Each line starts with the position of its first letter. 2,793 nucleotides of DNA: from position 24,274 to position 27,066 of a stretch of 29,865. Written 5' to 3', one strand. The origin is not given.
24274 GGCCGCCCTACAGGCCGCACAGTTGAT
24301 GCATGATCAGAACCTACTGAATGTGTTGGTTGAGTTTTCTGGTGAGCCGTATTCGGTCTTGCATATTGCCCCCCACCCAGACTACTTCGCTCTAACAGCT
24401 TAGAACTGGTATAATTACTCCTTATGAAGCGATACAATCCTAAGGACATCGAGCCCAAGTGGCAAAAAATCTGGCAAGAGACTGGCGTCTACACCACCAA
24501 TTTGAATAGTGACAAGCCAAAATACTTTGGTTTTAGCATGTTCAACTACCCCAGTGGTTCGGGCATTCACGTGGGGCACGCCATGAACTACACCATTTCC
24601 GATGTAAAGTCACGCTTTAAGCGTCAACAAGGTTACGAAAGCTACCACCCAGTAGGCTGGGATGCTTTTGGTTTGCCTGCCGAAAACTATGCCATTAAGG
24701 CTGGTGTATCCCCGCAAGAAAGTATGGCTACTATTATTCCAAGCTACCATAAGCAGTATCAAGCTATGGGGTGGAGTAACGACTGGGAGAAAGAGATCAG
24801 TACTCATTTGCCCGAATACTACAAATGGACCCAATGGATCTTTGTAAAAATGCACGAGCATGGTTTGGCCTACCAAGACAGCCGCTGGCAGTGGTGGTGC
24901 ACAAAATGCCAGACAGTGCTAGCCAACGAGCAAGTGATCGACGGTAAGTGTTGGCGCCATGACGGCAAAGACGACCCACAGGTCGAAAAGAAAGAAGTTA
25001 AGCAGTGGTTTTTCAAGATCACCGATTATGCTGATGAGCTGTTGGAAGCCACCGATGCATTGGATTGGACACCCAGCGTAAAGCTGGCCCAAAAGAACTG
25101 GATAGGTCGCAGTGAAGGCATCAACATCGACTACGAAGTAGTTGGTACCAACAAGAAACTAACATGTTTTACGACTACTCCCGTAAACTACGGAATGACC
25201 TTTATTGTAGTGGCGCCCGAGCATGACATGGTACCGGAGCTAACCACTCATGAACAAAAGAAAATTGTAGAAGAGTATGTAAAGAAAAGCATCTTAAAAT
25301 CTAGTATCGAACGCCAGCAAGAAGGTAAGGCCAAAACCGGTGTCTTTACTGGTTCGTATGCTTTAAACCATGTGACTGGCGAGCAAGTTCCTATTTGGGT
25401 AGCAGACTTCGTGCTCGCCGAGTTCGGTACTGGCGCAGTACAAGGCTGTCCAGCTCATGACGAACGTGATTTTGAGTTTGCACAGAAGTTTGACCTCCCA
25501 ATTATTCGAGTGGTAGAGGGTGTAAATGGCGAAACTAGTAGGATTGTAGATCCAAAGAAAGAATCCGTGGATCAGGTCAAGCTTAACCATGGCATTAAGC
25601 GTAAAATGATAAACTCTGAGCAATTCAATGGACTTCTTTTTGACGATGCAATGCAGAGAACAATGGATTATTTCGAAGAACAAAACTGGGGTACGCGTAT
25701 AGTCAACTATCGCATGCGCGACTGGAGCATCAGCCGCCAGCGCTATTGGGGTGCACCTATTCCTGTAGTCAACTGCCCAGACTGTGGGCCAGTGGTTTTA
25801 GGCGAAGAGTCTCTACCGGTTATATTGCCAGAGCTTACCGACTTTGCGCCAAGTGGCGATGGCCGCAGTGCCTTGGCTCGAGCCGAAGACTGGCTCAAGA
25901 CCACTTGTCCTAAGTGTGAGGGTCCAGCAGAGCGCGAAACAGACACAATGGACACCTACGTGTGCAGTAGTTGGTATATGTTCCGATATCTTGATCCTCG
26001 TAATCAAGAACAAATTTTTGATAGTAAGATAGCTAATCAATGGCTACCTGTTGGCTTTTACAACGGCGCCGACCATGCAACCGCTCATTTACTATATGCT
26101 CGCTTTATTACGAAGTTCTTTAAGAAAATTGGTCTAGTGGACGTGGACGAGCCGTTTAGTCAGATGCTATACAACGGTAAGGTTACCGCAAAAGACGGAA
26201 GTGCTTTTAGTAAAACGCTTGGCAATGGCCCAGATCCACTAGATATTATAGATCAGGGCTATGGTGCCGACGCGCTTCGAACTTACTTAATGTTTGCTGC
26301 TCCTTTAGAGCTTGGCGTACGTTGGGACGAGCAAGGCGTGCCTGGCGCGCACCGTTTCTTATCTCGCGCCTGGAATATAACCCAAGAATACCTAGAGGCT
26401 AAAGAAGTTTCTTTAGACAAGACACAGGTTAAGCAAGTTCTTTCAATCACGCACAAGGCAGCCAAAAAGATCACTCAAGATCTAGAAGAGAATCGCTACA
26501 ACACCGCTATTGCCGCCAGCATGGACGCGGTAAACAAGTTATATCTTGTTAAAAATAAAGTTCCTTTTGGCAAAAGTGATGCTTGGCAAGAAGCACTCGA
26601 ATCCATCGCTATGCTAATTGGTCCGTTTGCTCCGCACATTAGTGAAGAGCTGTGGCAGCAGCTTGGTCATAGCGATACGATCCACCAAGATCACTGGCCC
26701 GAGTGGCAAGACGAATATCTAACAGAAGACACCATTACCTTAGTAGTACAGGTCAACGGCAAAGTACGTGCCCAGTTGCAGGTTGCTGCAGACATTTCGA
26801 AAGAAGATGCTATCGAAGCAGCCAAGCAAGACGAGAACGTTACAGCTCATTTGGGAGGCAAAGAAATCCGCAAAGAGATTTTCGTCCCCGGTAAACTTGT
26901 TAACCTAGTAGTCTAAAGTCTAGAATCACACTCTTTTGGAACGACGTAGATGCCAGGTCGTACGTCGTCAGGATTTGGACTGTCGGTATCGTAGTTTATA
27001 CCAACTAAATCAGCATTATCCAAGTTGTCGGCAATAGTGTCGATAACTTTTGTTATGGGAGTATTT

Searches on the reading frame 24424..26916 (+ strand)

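Call 74: search_protein_families(library=pfam, proteins=[window:24424-26916:+], max_evalue=0.001)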
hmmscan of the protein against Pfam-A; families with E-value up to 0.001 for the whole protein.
window:24424-26916:+ (830 aa): 4 families
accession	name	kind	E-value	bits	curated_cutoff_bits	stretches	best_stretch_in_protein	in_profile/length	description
PF13603.12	tRNA-synt_1_2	-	4.3e-54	183.2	25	1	224-417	1-184/185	Leucyl-tRNA synthetase, editing domain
PF00133.28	tRNA-synt_1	-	5.6e-47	160.8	22.7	2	12-222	1-219/414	tRNA synthetases class I (I, L, M and V)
PF09334.17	tRNA-synt_1g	-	1.6e-25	90.2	20.1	1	41-177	8-140/391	tRNA synthetases class I (M)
PF08264.19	Anticodon_1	-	1.7e-24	86.8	25.1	1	670-793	2-144/148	Anticodon-binding domain of tRNA ligase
